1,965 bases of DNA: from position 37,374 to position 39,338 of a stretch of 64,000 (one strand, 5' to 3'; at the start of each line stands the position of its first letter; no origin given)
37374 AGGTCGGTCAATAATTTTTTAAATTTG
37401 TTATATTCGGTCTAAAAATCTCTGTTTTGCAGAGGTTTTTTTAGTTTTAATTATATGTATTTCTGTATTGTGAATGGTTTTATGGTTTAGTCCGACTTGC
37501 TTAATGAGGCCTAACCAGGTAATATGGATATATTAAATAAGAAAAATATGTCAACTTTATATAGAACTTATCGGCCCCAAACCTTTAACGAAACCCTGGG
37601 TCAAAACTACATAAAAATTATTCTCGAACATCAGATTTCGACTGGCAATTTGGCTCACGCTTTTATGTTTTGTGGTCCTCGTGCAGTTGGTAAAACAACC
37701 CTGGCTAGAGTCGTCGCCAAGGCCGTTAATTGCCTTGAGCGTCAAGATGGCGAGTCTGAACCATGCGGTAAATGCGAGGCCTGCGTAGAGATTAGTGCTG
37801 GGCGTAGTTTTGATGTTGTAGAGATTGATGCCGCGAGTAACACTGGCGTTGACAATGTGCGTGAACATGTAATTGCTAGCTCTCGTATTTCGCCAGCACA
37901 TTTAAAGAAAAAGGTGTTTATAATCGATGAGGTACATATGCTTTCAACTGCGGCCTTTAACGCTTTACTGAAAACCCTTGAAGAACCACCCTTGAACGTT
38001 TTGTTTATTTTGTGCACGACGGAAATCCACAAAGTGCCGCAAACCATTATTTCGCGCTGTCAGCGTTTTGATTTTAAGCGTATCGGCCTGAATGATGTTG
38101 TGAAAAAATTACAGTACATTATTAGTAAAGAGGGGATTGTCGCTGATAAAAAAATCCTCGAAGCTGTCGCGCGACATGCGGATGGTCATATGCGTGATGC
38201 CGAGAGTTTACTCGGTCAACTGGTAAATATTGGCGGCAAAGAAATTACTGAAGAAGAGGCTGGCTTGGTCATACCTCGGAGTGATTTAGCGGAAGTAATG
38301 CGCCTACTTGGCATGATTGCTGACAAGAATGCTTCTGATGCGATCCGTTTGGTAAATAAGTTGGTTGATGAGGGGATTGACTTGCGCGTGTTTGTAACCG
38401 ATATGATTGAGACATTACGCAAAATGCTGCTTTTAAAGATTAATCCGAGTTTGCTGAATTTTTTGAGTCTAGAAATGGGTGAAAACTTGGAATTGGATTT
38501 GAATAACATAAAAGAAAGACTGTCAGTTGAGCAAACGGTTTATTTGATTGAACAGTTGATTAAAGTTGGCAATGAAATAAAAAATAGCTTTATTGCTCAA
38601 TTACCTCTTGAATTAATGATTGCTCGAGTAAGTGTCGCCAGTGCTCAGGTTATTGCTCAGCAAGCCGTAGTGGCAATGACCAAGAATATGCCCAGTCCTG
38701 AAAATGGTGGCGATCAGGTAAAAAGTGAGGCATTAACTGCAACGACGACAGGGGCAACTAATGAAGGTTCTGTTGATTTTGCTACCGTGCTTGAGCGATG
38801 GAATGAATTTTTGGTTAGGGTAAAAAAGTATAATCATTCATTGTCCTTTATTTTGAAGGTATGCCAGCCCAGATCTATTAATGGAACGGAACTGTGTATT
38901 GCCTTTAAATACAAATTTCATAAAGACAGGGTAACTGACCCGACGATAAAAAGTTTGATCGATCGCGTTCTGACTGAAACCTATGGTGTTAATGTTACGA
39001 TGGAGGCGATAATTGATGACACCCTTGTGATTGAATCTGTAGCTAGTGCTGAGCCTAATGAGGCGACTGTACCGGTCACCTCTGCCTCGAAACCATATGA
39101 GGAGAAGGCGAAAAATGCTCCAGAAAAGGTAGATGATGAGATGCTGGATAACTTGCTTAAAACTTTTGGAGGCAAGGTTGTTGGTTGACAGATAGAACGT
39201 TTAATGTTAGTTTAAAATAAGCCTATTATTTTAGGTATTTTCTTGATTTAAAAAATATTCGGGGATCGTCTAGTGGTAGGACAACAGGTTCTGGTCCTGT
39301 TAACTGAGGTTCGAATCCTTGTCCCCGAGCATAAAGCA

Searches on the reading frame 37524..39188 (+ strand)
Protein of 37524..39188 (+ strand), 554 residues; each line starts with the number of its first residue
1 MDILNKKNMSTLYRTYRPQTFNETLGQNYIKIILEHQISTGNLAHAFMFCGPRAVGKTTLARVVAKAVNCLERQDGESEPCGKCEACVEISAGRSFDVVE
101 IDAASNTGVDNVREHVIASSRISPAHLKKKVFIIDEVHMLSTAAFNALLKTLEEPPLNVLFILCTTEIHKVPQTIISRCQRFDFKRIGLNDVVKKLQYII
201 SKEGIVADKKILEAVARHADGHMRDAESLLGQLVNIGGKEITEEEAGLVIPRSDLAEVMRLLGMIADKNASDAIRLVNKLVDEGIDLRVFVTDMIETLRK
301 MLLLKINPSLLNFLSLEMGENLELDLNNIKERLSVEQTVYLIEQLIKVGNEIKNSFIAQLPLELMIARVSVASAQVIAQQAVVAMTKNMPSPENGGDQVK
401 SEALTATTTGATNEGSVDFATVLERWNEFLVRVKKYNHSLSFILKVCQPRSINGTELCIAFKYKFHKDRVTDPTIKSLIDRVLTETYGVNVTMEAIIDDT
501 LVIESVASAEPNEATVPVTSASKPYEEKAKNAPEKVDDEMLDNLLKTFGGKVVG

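Call 3: search_protein_families(library=pfam, proteins=[window:37524-39188:+], max_evalue=0.01)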
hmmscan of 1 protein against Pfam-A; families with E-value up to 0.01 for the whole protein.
window:37524-39188:+ (554 aa): 12 families
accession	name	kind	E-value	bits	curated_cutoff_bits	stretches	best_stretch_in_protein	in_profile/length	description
PF13177.12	DNA_pol3_delta2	-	2.9e-39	135.1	27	1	27-186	2-159/161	DNA polymerase III, delta subunit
PF00004.35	AAA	-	3.3e-12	47.4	21.2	1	48-182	2-126/131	ATPase family associated with various cellular activities (AAA)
PF12169.13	DNA_pol3_gamma3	-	1.5e-11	44.7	24.4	1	253-375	13-133/143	DNA polymerase III subunits gamma and tau domain III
PF22608.2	DNAX_ATPase_lid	-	9.7e-10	38.5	27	1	192-238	2-48/49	DNA polymerase III clamp loader subunit, ATPase lid domain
PF05496.18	RuvB_N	-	1.3e-06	28.7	27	1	17-70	2-59/159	Holliday junction DNA helicase RuvB P-loop domain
PF13401.12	AAA_22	-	7.4e-06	26.8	27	1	47-170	8-128/130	AAA domain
PF20964.2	DnaX_C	-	4.8e-05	23.7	26.2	1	422-495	12-85/113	DNA polymerase III subunit tau, C-terminal domain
PF13173.12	AAA_14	-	0.00032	21.1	27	1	47-143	5-77/129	AAA domain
PF07728.20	AAA_5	-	0.00037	21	22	1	48-157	3-95/139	AAA domain (dynein-related subfamily)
PF21960.2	RCF1-5-like_lid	-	0.0017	18.7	27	1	195-226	2-34/43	RCF1/5-like, AAA+ ATPase lid domain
PF13604.12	AAA_30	-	0.0019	18.4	27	1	50-161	24-121/191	AAA domain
PF06068.19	TIP49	-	0.0023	17.6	23.8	0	123-164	269-309/347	TIP49 P-loop domain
